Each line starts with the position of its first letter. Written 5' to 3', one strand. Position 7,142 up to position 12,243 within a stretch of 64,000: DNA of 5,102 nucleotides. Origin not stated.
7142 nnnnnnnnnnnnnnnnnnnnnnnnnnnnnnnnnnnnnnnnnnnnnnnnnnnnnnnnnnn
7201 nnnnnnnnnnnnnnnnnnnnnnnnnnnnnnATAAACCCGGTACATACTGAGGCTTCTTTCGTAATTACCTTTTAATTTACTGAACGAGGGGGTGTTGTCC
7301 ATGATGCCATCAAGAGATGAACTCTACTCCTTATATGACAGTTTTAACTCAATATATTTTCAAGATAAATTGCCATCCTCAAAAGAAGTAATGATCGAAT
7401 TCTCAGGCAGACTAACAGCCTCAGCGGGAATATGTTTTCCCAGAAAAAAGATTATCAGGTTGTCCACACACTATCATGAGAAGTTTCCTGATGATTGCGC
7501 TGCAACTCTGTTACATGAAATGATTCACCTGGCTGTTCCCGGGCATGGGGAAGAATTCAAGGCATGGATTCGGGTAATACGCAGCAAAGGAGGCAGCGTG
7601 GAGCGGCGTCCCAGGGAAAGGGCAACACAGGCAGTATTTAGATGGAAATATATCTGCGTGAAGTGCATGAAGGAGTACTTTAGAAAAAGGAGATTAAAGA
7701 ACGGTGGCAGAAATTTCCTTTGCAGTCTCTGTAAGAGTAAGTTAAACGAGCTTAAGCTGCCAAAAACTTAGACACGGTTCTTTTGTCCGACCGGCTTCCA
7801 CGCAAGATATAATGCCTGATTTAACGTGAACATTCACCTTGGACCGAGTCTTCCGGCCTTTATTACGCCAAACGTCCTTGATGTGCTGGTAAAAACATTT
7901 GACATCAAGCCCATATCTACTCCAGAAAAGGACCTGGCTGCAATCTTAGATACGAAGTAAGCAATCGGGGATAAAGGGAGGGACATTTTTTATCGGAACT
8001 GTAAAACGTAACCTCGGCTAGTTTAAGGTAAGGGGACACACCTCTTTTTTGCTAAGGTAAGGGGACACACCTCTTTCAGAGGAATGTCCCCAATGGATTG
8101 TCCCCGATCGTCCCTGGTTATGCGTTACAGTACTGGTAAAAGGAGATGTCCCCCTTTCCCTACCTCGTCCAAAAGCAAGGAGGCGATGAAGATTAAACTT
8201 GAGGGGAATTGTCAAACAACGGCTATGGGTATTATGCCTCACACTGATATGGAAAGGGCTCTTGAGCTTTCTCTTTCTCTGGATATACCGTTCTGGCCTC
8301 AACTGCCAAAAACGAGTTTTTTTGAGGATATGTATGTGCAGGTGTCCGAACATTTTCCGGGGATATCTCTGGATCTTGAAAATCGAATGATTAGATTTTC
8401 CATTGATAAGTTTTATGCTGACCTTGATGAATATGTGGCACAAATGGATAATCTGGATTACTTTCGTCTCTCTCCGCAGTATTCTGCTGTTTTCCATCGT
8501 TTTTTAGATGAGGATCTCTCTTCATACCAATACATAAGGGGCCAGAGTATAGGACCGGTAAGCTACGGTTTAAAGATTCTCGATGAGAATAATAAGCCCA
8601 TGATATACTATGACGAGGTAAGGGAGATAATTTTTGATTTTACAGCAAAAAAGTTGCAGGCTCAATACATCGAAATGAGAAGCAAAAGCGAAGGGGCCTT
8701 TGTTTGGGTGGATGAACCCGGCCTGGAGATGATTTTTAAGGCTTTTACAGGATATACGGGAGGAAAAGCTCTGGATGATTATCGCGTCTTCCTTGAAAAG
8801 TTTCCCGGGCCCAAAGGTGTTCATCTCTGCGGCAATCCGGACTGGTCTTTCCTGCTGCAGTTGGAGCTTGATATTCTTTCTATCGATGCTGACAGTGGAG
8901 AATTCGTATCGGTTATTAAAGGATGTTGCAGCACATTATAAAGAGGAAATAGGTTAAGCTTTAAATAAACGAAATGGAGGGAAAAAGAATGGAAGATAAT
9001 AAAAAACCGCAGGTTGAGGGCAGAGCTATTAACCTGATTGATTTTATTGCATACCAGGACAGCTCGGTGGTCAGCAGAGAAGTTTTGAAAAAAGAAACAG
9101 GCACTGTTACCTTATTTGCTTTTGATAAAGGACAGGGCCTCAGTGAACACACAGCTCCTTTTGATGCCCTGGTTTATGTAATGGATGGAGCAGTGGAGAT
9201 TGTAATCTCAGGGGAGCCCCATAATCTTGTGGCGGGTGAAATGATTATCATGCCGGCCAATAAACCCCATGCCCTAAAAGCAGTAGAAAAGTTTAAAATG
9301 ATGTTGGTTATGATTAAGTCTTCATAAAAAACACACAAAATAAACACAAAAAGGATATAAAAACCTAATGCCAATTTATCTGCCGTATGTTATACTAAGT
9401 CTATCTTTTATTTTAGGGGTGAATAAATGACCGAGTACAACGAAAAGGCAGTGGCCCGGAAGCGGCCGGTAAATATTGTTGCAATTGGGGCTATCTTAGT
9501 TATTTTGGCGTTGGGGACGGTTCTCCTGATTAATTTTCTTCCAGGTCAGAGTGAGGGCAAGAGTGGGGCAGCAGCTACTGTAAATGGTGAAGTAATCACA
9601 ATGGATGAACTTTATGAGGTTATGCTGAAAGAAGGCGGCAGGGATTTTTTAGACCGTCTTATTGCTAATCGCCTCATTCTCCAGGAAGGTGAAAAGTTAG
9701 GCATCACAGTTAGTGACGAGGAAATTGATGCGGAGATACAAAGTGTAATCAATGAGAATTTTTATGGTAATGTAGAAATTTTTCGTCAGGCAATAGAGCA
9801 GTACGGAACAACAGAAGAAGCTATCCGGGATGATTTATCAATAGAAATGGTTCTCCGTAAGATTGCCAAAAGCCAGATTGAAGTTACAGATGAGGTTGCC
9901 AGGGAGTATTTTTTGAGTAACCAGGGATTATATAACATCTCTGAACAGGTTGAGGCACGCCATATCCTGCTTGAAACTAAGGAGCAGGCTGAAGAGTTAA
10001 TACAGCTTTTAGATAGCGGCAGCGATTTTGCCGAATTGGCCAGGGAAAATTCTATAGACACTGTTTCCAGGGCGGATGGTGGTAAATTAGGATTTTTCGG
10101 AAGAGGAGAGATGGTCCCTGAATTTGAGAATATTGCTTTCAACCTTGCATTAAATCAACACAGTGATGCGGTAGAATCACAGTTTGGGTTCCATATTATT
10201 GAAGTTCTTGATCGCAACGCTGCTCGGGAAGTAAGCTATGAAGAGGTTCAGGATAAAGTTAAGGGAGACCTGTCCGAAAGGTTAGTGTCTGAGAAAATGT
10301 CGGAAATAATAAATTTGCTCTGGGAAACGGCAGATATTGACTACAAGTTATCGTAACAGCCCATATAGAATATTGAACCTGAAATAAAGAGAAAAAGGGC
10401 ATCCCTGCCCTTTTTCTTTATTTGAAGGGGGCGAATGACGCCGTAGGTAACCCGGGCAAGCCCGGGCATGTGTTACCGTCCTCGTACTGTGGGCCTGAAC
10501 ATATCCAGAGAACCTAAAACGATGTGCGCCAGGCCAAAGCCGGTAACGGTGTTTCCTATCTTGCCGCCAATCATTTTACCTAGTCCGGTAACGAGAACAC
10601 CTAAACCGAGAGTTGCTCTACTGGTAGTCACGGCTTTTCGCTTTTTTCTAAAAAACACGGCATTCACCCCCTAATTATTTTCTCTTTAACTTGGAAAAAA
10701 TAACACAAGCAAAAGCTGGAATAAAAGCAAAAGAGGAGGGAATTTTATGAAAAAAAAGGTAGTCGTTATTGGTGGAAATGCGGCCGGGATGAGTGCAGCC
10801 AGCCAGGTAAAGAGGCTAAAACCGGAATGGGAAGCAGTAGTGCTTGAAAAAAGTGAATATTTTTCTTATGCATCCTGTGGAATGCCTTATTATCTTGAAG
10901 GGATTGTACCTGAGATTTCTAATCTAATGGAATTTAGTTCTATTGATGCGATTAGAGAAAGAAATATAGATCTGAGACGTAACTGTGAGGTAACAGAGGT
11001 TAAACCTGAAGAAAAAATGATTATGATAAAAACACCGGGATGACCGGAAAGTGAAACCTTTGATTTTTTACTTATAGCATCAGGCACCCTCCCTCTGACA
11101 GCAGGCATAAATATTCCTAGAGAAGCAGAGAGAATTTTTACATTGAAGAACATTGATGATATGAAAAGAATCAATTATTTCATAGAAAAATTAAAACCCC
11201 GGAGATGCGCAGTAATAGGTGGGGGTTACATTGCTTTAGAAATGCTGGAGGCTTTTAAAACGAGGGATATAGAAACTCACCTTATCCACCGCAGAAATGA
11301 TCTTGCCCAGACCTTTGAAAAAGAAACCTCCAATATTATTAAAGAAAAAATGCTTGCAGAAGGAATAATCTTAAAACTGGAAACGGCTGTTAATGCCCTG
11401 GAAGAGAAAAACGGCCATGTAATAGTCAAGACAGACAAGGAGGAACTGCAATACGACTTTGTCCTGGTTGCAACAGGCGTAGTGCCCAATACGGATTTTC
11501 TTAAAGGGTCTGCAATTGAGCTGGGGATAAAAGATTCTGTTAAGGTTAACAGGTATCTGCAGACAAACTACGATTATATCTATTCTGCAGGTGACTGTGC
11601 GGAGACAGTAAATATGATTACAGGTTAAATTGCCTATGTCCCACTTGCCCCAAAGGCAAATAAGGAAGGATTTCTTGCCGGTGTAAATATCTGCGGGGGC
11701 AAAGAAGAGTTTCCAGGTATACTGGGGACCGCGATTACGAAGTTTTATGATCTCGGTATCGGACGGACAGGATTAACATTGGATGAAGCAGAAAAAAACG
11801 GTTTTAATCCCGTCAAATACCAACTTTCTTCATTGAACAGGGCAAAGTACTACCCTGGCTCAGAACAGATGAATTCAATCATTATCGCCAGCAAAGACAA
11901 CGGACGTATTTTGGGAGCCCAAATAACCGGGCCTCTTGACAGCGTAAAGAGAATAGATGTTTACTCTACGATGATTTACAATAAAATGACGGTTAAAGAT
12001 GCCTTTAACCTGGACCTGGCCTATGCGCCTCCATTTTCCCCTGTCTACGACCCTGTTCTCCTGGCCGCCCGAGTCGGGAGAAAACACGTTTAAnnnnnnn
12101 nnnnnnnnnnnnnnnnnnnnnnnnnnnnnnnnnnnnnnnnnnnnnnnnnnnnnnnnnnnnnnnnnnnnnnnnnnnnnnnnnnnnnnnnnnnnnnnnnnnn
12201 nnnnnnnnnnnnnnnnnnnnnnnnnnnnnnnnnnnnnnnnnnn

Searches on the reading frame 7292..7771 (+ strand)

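Call 20: search_protein_families(library=pfam, proteins=[window:7292-7771:+], max_evalue=0.01)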
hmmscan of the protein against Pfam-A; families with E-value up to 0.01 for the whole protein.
window:7292-7771:+ (159 aa): 3 families
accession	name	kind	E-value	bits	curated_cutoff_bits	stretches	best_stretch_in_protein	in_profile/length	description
PF10263.15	SprT-like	-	2e-16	60.2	25.6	1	12-100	2-99/108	SprT-like family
PF17283.8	Zn_ribbon_SprT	-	0.00032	21.1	28.1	1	116-151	1-34/38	SprT-like zinc ribbon domain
PF01863.23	YgjP-like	-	0.0012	19.3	26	1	46-92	144-189/207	YgjP-like, metallopeptidase domain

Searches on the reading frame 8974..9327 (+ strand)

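Call 20: search_protein_families(library=pfam, proteins=[window:8974-9327:+], max_evalue=0.01)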
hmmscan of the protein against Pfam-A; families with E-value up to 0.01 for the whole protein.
window:8974-9327:+ (117 aa): 7 families
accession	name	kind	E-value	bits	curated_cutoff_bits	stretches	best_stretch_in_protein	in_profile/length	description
PF07883.17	Cupin_2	-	2.2e-10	40.5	27.2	1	47-114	2-69/70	Cupin domain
PF02311.25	AraC_binding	-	2.4e-06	27.8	21.1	1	52-105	12-65/135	AraC-like ligand binding domain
PF05899.18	Cupin_3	-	5.4e-05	23.3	23.5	1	40-106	2-69/74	EutQ-like cupin domain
PF12852.13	Cupin_6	-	0.0031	17.7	26.7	1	65-103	36-76/183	Cupin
PF12973.13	Cupin_7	-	0.0043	17.3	27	1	29-110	18-97/105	ChrR Cupin-like domain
PF06339.18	Ectoine_synth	-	0.0054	17.4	27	1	67-112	59-106/127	Ectoine synthase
PF06249.18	EutQ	-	0.0076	16.5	21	1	58-108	90-140/152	Ethanolamine utilisation protein EutQ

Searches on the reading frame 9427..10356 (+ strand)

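Call 20: search_protein_families(library=pfam, proteins=[window:9427-10356:+], max_evalue=0.01)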
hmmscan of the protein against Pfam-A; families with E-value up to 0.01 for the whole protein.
window:9427-10356:+ (309 aa): 6 families
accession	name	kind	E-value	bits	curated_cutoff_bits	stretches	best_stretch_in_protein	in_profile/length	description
PF13616.12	Rotamase_3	-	3.3e-25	89.3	22.5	1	174-263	15-115/116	PPIC-type PPIASE domain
PF00639.27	Rotamase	-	2.7e-21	76.8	21.7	1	183-260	17-95/97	PPIC-type PPIASE domain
PF13624.11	SurA_N_3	-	9e-14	52.1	27.2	1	25-146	16-161/162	SurA-like N-terminal domain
PF13145.12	Rotamase_2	-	8.6e-12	46.4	27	1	153-276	1-121/121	PPIC-type PPIASE domain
PF13623.11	SurA_N_2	-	8.5e-11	42.4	28.5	1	75-112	90-129/145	SurA-like N-terminal domain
PF09312.16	SurA_N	-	1.1e-08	35.7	30.8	1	72-145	44-116/118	SurA N-terminal domain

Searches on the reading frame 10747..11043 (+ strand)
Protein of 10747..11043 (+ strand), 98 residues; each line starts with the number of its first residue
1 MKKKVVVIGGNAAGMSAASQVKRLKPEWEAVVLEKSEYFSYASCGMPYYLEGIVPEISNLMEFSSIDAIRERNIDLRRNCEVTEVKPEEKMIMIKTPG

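Call 11: search_protein_families(library=pfam, proteins=[window:10747-11043:+])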
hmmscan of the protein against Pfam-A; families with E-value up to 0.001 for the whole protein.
window:10747-11043:+ (98 aa): 2 families
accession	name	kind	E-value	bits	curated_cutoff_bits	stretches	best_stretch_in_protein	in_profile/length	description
PF07992.20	Pyr_redox_2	-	4.8e-07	29.9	26.1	1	3-94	1-87/291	Pyridine nucleotide-disulphide oxidoreductase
PF03486.20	HI0933_like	-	0.00099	19.1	50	0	4-37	2-33/244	HI0933-like protein Rossmann domain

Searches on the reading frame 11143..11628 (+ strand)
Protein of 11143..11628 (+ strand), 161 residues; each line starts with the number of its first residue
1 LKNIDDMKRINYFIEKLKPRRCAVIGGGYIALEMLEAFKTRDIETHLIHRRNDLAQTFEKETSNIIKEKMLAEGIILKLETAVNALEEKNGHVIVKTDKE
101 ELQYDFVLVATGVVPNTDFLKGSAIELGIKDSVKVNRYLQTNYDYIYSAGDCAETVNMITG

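Call 11: search_protein_families(library=pfam, proteins=[window:11143-11628:+])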
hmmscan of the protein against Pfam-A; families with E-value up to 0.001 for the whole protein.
window:11143-11628:+ (161 aa): 3 families
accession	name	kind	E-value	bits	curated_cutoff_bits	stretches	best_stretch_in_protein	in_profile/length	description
PF07992.20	Pyr_redox_2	-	8.6e-35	121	26.1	1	5-155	128-280/291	Pyridine nucleotide-disulphide oxidoreductase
PF00070.33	Pyr_redox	-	1.4e-15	58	22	1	22-96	2-78/82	Pyridine nucleotide-disulphide oxidoreductase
PF13738.12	Pyr_redox_3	-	1.5e-07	31.4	30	1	16-150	161-305/305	Pyridine nucleotide-disulphide oxidoreductase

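Call 87: find_homologous_proteins(query=window:11143-11628:+, max_evalue=1e-20)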
Query window:11143-11628:+ (161 aa): 1 proteins with E <= 1e-20 among 31 candidates.
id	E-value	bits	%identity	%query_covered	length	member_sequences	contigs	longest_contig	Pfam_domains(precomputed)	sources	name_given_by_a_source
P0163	2.2e-99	347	100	100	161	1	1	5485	PF07992.21,PF00070.34,PF13738.13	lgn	-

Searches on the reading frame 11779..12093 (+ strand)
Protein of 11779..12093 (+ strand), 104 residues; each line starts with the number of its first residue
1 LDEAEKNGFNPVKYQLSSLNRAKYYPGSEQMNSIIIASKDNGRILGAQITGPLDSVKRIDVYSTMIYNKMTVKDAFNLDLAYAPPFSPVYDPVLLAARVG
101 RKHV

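Call 11: search_protein_families(library=pfam, proteins=[window:11779-12093:+])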
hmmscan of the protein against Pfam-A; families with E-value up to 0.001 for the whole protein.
window:11779-12093:+ (104 aa): 1 family
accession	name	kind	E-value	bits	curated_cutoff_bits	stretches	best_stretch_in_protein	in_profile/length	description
PF02852.28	Pyr_redox_dim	-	6.1e-11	43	25.3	1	3-88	20-104/110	Pyridine nucleotide-disulphide oxidoreductase, dimerisation domain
